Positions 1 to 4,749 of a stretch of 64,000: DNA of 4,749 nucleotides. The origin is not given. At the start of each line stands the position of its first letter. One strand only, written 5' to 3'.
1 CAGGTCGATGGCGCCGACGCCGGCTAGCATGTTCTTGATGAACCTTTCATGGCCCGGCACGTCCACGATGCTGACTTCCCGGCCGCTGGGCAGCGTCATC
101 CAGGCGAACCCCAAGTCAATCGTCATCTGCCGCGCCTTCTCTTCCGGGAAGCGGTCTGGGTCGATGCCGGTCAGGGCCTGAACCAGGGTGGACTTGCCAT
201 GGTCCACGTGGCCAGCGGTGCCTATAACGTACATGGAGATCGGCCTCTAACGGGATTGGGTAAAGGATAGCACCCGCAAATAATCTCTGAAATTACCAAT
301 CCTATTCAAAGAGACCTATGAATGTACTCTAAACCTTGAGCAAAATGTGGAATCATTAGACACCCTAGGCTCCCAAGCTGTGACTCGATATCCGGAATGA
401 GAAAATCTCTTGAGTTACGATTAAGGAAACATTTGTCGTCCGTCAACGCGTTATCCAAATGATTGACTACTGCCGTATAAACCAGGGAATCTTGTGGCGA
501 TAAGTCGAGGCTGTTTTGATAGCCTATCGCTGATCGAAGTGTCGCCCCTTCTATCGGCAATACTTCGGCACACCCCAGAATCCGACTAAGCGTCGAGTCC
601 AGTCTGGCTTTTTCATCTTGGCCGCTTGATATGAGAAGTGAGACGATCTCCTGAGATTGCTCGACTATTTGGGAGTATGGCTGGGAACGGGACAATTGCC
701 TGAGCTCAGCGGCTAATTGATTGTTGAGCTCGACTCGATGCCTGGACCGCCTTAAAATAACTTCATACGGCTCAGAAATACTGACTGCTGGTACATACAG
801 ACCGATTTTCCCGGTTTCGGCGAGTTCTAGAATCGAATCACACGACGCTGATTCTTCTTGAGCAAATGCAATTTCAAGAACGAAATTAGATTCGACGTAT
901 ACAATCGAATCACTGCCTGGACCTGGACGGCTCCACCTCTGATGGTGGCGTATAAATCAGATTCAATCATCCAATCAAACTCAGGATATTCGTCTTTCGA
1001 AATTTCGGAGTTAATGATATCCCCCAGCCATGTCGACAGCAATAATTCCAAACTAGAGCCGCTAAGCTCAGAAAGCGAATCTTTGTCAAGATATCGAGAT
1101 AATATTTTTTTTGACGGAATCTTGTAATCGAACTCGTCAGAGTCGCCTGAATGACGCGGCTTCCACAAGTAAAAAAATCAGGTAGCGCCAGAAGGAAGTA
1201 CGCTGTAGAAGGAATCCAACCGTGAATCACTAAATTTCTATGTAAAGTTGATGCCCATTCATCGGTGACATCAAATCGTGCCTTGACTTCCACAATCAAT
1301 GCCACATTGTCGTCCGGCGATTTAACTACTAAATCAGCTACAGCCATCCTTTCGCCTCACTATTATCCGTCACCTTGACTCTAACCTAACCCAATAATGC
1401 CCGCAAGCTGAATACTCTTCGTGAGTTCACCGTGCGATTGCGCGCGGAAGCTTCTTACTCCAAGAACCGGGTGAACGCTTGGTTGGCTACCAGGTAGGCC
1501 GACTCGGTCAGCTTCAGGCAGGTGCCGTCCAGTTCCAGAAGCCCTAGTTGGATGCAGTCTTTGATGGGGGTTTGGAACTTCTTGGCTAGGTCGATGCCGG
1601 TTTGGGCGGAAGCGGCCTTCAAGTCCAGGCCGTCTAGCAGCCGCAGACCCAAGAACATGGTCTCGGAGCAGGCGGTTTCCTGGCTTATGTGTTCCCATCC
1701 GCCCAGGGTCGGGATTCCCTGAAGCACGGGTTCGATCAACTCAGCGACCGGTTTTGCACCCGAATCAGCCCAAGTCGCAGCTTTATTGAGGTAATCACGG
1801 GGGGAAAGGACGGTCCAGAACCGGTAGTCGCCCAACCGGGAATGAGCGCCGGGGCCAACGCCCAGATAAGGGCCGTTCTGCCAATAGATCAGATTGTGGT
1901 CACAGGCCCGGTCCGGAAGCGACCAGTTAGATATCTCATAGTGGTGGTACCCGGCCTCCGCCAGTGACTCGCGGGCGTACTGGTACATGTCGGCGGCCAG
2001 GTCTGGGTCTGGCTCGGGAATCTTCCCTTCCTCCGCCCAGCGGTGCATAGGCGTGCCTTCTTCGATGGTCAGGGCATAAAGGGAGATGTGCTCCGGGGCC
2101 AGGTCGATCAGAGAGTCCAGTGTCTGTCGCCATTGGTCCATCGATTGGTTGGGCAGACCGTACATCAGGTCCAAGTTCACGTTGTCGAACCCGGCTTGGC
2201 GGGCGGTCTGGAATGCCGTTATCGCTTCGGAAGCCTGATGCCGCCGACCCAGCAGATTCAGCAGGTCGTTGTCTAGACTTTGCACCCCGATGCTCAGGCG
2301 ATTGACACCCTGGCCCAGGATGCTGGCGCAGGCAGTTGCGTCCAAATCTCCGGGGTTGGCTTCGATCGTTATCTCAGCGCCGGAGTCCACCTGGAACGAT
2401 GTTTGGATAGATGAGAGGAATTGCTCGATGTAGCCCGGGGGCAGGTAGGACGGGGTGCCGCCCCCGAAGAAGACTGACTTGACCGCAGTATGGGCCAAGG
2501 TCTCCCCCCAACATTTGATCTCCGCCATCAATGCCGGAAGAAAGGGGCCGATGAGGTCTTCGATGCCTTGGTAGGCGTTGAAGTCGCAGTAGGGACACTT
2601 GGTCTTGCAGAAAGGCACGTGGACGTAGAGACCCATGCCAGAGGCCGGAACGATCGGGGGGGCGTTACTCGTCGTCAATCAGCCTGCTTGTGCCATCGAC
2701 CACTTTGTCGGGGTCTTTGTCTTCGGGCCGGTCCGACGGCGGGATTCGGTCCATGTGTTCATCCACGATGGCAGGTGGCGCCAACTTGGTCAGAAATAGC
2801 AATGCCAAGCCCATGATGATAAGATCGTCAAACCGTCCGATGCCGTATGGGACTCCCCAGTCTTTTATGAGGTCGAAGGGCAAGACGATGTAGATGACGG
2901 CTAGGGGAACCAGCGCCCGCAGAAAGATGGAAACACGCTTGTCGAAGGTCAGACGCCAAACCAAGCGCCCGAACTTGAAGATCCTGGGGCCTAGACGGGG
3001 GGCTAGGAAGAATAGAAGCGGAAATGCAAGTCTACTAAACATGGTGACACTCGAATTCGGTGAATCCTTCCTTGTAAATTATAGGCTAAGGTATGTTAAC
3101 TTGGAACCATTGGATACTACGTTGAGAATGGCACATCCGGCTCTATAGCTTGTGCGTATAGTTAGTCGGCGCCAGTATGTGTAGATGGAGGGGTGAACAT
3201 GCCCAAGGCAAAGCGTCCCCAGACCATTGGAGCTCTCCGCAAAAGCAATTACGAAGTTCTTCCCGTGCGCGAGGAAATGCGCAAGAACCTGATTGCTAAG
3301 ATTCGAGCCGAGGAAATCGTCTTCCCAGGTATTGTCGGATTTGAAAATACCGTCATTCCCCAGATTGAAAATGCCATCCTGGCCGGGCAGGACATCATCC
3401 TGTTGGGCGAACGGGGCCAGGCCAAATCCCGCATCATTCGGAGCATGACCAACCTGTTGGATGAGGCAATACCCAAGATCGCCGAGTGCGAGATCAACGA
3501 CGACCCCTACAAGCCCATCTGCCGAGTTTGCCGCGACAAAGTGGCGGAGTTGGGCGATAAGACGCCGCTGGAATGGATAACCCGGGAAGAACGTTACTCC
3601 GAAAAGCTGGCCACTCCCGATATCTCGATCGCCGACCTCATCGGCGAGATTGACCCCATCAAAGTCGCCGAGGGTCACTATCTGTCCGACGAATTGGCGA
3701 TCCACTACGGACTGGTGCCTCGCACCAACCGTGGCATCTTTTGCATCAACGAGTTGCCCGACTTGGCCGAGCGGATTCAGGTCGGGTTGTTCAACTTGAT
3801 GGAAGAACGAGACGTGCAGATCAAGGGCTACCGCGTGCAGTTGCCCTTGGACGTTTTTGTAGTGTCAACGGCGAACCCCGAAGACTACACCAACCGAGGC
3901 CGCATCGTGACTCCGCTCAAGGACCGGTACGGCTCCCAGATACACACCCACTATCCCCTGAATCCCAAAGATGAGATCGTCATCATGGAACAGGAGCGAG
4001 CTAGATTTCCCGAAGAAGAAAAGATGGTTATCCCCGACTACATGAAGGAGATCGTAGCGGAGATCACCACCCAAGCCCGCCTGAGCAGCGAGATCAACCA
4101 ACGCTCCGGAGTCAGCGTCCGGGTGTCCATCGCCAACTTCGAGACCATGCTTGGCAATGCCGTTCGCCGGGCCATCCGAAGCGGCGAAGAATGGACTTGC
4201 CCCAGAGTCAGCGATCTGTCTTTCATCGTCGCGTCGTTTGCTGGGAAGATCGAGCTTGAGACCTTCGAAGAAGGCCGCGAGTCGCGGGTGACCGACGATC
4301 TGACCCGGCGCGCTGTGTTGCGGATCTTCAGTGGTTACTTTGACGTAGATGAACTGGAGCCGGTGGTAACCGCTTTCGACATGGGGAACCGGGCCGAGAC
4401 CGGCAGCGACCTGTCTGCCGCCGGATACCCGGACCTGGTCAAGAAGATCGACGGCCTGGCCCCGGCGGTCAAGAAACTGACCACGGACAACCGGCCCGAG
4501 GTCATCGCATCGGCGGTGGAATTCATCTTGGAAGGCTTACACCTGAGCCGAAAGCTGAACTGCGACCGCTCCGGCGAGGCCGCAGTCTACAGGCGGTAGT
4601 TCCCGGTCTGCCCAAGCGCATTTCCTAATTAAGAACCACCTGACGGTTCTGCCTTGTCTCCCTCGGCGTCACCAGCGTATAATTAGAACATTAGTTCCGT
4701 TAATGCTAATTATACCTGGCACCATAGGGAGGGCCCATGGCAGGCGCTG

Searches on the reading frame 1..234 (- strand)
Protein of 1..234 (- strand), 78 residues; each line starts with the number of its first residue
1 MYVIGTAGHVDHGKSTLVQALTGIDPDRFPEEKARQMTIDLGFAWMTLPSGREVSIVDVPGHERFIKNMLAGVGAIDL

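Call 26: search_protein_families(library=ncbifam, proteins=[window:1-234:-], max_evalue=0.001)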
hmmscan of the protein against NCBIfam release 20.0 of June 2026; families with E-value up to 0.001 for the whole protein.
seq(78 aa): 15 families
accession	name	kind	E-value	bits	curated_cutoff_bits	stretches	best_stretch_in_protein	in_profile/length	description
TIGR00475.1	selB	equivalog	2.4e-34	119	242.25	1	3-77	2-75/581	selenocysteine-specific translation elongation factor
NF003077.0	PRK04000.1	equivalog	1e-19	71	315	2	3-48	11-56/412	translation initiation factor IF-2 subunit gamma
TIGR03680.1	eif2g_arch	equivalog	7.5e-19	68.2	514.5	2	3-47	7-51/407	translation initiation factor IF-2 subunit gamma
NF008969.0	PRK12317.1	subfamily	2.8e-12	46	502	1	27-76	61-109/426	elongation factor 1-alpha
NF000766.0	PRK00049.1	subfamily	1e-11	44.3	449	1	4-77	15-100/396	elongation factor Tu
NF009373.0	PRK12736.1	subfamily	1.2e-11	44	452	1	4-77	15-100/394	elongation factor Tu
NF009372.0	PRK12735.1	subfamily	1.6e-11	43.7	479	1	4-77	15-100/396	elongation factor Tu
TIGR00485.1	EF-Tu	equivalog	6.2e-11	41.6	522.4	1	4-77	15-100/394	elongation factor Tu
TIGR00483.1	EF-1_alpha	equivalog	1.9e-10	39.8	540.1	1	27-76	61-109/427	translation elongation factor EF-1 subunit alpha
TIGR00231.1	small_GTP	domain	3.8e-07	30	42.5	1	3-66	5-69/164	GTP-binding protein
NF004035.0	PRK05506.1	subfamily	6.6e-07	28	715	1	30-78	83-130/632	bifunctional sulfate adenylyltransferase subunit 1/adenylylsulfate kinase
TIGR02034.1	CysN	subfamily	1.2e-06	27.8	336.1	1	31-78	60-106/406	sulfate adenylyltransferase, large subunit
NF003478.0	PRK05124.1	equivalog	1.5e-06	27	590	1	32-78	88-133/475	sulfate adenylyltransferase subunit CysN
TIGR00487.1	IF-2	equivalog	1e-05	24.5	424.4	1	3-67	89-150/587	translation initiation factor IF-2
NF009381.0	PRK12740.1-5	subfamily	0.00041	18.9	583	1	5-77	37-99/692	elongation factor G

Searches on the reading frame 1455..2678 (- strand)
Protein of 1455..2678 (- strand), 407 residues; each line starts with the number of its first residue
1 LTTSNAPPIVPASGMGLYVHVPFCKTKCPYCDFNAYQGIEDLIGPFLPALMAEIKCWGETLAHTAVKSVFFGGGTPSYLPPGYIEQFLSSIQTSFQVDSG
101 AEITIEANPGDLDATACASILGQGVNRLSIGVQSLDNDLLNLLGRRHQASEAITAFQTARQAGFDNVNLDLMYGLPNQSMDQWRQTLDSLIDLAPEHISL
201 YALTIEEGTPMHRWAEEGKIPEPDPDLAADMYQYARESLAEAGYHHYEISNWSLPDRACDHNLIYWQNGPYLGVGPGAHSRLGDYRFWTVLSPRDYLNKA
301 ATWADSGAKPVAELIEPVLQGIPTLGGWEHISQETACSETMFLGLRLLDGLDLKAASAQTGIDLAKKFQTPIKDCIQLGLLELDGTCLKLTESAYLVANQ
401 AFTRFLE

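Call 40: search_protein_families(library=ncbifam, proteins=[window:1455-2678:-], max_evalue=0.00001)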
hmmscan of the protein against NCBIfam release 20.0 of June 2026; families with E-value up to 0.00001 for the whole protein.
window:1455-2678:- (407 aa): 20 families
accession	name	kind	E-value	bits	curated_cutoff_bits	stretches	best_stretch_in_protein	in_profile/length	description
TIGR00539.1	hemN_rel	equivalog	1.3e-84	284.4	205.4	1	16-382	2-346/361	radical SAM family heme chaperone HemW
NF005133.0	PRK06582.1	equivalog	5.8e-79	265.9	597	1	12-404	9-387/390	coproporphyrinogen III oxidase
TIGR04107.1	rSAM_HutW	equivalog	1e-58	199.2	400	1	17-393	42-402/419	heme anaerobic degradation radical SAM methyltransferase ChuW/HutW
NF006067.1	PRK08208.1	equivalog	5.4e-55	187.1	380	1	13-286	34-305/427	STM4012 family radical SAM protein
TIGR03994.1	rSAM_HemZ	equivalog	1.1e-54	186.2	321.4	1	13-247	83-318/401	coproporphyrinogen dehydrogenase HemZ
NF004567.0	PRK05904.1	equivalog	4.5e-44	151.1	355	1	17-280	9-265/353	coproporphyrinogen III oxidase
TIGR00538.1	hemN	equivalog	3.6e-43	148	324.95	1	15-249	50-285/454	oxygen-independent coproporphyrinogen III oxidase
NF006061.0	PRK08207.1-4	equivalog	7e-38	130.6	702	1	15-247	174-410/501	coproporphyrinogen III oxidase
NF006060.0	PRK08207.1-3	equivalog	1.6e-37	129.4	653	1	15-238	150-380/477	coproporphyrinogen III oxidase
NF006385.0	PRK08629.1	equivalog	2.9e-36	125.2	355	1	17-299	55-326/439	coproporphyrinogen III oxidase family protein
NF006064.0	PRK08207.2-2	equivalog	5.8e-36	124.5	504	1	14-211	144-346/465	coproporphyrinogen III oxidase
NF006059.0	PRK08207.1-1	equivalog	1.1e-28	100.3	1012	1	16-215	173-378/496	coproporphyrinogen III oxidase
NF006065.0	PRK08207.2-4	equivalog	6.6e-27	94.6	922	1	12-248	166-409/484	coproporphyrinogen III oxidase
NF006063.0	PRK08207.2-1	equivalog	1.4e-26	93.3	1074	1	15-207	193-390/518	coproporphyrinogen III oxidase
NF006066.0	PRK08207.2-5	equivalog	1.6e-26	93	1117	1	16-287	192-477/518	coproporphyrinogen III oxidase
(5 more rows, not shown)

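Call 41: find_encoding_contigs(protein=window:1455-2678:-, flank=10000, max_places=3)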
Protein window:1455-2678:- (407 aa): 2 contigs read that carry it; 2 places shown.
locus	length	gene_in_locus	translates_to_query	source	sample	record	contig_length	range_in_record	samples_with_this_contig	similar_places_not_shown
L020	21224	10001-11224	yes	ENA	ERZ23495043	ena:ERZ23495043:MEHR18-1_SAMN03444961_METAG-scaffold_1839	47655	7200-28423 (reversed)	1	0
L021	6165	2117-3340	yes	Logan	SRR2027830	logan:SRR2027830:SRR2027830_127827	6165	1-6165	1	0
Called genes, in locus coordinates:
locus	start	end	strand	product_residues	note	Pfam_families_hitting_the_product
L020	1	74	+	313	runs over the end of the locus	PF13191:AAA_16 (weak), PF13401:AAA_22 (weak), PF00004:AAA, PF07726:AAA_3 (faint), PF07728:AAA_5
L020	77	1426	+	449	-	PF05762:VWA_CoxE, PF13519:VWA_2 (faint)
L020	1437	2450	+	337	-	PF08100:Dimerisation, PF00891:Methyltransf_2, PF13489:Methyltransf_23 (faint)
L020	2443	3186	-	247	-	PF14378:PAP2_3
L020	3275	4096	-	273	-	PF14378:PAP2_3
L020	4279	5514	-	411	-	PF04055:Radical_SAM, PF13186:SPASM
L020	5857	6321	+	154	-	PF13618:Gluconate_2-dh3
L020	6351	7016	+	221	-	PF01895:PhoU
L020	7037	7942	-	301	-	PF04055:Radical_SAM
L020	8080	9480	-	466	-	PF07728:AAA_5 (faint)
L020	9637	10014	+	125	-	-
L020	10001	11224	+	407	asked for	PF04055:Radical_SAM, PF06969:HemN_C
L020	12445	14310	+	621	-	PF00009:GTP_EFTU, PF01926:MMR_HSR1 (weak), PF03144:GTP_EFTU_D2, PF25461:Beta-barrel_SelB, PF09106:WHD_2nd_SelB, PF09107:WHD_3rd_SelB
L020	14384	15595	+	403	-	PF09376:NurA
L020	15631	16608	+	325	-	PF00478:IMPDH, PF03060:NMO, PF01070:FMN_dh (weak)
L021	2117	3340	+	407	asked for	PF04055:Radical_SAM, PF06969:HemN_C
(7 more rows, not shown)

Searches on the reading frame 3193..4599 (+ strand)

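Call 40: search_protein_families(library=ncbifam, proteins=[window:3193-4599:+], max_evalue=0.00001)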
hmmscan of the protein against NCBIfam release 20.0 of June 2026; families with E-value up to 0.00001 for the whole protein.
window:3193-4599:+ (468 aa): 3 families
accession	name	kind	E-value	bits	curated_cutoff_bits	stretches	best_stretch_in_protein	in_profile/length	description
TIGR02442.1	Cob-chelat-sub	hypoth_equivalog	6.5e-13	48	779.45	1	68-286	28-231/641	putative cobaltochelatase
TIGR02030.1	BchI-ChlI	equivalog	5.5e-09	35.6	466.95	1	67-287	27-236/337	magnesium chelatase ATPase subunit I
TIGR02031.1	BchD-ChlD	equivalog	8.7e-08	31.3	499.55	1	68-277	19-187/608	magnesium chelatase ATPase subunit D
